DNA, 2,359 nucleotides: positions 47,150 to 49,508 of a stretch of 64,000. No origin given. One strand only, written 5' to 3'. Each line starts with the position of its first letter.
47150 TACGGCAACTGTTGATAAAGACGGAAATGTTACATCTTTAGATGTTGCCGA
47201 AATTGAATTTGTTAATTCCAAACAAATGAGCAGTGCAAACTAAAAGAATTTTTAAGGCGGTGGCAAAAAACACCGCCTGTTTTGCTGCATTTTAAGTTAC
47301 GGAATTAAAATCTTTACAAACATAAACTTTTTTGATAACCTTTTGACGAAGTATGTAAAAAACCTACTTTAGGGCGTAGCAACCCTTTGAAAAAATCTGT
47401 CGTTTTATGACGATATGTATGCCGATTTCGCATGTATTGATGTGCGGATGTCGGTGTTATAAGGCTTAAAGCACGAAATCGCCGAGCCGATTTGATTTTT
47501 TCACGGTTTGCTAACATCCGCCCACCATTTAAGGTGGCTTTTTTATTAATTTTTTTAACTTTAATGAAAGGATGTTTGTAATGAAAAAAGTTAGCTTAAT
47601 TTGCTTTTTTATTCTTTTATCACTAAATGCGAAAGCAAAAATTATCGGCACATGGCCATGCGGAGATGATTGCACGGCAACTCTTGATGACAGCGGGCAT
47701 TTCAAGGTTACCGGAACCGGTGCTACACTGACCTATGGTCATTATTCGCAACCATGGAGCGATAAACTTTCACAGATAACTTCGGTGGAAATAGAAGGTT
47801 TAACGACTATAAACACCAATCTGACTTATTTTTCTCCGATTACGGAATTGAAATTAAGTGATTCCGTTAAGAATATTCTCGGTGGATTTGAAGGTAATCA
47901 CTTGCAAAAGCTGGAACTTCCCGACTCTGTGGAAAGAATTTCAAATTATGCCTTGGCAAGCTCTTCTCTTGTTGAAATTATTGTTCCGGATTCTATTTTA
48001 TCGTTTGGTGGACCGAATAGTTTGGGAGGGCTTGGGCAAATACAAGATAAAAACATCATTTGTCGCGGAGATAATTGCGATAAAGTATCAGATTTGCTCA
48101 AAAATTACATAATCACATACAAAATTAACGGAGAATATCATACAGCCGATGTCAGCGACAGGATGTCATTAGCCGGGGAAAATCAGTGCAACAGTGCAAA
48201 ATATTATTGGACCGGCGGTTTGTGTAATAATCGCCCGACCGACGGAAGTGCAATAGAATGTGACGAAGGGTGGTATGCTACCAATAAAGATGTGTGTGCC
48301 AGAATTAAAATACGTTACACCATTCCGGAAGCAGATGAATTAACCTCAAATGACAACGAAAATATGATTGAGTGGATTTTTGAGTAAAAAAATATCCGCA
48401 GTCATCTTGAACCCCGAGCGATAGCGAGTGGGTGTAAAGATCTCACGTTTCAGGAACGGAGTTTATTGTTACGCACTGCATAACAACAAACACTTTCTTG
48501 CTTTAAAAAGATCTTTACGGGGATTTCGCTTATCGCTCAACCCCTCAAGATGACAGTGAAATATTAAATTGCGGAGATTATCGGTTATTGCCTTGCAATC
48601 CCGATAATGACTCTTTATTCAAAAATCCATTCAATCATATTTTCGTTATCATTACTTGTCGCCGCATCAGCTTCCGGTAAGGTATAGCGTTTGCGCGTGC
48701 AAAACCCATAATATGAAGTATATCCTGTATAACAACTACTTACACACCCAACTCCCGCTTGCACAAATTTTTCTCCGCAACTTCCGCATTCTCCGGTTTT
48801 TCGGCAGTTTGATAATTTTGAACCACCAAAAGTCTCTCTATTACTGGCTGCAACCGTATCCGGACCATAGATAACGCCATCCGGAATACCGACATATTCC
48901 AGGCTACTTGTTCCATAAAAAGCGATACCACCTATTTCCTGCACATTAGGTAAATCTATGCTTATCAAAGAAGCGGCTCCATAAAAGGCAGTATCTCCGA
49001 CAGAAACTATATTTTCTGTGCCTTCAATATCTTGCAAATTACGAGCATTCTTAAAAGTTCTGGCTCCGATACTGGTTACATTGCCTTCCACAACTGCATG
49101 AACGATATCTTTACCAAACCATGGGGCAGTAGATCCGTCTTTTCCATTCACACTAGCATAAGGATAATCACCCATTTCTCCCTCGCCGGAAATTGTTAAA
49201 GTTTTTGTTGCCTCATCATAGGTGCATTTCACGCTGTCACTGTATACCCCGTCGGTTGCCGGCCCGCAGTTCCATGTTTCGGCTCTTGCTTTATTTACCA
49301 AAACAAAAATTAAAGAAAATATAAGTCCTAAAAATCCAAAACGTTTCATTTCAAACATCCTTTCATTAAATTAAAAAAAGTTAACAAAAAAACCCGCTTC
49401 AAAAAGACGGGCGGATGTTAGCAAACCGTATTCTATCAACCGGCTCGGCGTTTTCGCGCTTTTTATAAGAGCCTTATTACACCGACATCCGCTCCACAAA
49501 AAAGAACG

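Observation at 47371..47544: Seven-copy structured leader RNA with copy-specific compensatory helices: candidate new riboswitch/attenuator class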

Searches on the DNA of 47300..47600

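Call 8: search_rna_families(source=window, start=47300, end=47600, threshold=evalue, max_evalue=10, show_alignments=3)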
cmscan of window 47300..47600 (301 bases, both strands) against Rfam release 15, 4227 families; matches with E-value up to 10: 10.
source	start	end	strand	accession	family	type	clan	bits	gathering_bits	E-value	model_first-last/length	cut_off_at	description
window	47442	47531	+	RF02221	sRNA-Xcc1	Gene; sRNA;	-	26.3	53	0.013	1-87/87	no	sRNA-Xcc1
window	47436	47529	+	RF01695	C4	Gene; antisense;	CL00128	25.8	45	0.0059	1-87/87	no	C4 antisense RNA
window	47485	47556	+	RF01770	rimP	Cis-reg; leader;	-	18.8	47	0.92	1-102/102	no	Gammaprotebacteria rimP leader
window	47459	47556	-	RF02420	Bp1_162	Gene; sRNA;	-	17.8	50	1.4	1-100/100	no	Burkholderia sRNA Bp1_Cand612_SIPHT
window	47516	47588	-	RF02450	ncr1175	Gene; sRNA;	-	16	60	1.6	1-110/110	no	Bacillus sRNA ncr1175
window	47313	47362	-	RF02350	psRNA6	Gene; sRNA;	-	15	60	0.032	1-333/333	no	Nitrosomonas sRNA psRNA6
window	47509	47600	+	RF03933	MIR6445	Gene; miRNA;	-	15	100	3.2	1-99/117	3'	MIR6445 microRNA precursor family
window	47300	47373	-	RF02546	LSU_trypano_mito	Gene; rRNA;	CL00112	14.4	60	0.52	1-74/561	3'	Trypanosomatid mitochondrial large subunit ribosomal RNA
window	47514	47578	-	RF02427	SpF10_sRNA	Gene; sRNA;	-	14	60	7.8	1-57/57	no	Streptococcus sRNA SpF10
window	47356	47420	+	RF02422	Bp1_738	Gene; sRNA;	-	10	45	9.9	1-208/208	no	Burkholderia sRNA Bp1_Cand738_SIPHT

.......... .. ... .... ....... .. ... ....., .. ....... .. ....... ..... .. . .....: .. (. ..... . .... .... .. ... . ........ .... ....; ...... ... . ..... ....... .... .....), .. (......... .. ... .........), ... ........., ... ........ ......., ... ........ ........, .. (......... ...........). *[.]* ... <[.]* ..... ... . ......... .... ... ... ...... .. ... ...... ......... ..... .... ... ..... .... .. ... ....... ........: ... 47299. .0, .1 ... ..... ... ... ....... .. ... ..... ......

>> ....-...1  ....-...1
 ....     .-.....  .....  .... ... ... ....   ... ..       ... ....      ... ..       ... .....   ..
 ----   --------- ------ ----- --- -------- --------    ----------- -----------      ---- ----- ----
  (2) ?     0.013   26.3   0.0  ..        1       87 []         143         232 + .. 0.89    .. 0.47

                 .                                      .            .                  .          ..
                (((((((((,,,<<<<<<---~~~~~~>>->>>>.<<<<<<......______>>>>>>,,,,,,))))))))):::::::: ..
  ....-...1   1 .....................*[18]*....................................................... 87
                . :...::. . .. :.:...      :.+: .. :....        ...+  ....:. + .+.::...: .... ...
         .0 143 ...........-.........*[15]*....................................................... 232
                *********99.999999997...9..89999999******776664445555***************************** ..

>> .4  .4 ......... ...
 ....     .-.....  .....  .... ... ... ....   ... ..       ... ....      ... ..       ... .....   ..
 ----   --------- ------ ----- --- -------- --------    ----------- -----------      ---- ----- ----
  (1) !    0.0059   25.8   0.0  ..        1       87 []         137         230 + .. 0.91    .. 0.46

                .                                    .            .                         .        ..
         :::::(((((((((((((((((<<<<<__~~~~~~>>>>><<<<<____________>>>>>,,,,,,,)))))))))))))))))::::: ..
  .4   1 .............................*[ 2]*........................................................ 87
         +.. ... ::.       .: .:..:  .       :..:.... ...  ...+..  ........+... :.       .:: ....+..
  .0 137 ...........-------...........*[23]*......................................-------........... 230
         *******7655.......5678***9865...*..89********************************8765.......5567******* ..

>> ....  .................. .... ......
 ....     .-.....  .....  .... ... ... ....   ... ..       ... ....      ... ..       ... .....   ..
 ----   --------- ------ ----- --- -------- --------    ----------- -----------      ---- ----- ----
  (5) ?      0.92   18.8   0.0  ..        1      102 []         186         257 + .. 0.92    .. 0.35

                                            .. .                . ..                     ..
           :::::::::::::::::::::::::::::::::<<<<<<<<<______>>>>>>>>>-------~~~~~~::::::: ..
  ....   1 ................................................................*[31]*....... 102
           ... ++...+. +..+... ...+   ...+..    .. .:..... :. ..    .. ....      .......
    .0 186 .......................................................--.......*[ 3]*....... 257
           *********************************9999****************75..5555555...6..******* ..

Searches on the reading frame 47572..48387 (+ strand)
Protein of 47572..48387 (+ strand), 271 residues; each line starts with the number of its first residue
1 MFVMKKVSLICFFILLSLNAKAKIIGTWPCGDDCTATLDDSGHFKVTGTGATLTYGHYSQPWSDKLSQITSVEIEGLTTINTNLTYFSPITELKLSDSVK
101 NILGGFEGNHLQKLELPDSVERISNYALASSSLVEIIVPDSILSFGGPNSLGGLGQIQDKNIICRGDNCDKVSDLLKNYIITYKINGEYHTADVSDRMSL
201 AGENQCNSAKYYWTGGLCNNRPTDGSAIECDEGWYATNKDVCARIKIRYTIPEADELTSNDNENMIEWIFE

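Call 12: search_protein_families(library=pfam, proteins=[window:47572-48387:+], max_evalue=0.01)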
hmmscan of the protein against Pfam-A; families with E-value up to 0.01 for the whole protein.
window:47572-48387:+ (271 aa): 1 family
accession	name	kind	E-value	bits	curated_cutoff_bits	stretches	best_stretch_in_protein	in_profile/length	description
PF13306.12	LRR_5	-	3e-07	30.8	27.7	1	68-145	35-115/127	BspA type Leucine rich repeat region (6 copies)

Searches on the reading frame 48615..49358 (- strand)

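Call 12: search_protein_families(library=pfam, proteins=[window:48615-49358:-], max_evalue=0.01)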
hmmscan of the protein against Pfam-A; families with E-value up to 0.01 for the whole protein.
window:48615-49358:- (247 aa): 2 families
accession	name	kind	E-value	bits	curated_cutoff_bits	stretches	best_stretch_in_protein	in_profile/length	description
PF13306.12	LRR_5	-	2.3e-12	47.4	27.7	1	89-163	17-91/127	BspA type Leucine rich repeat region (6 copies)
PF13855.12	LRR_8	-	0.0037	17.4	27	0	92-137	11-57/61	Leucine rich repeat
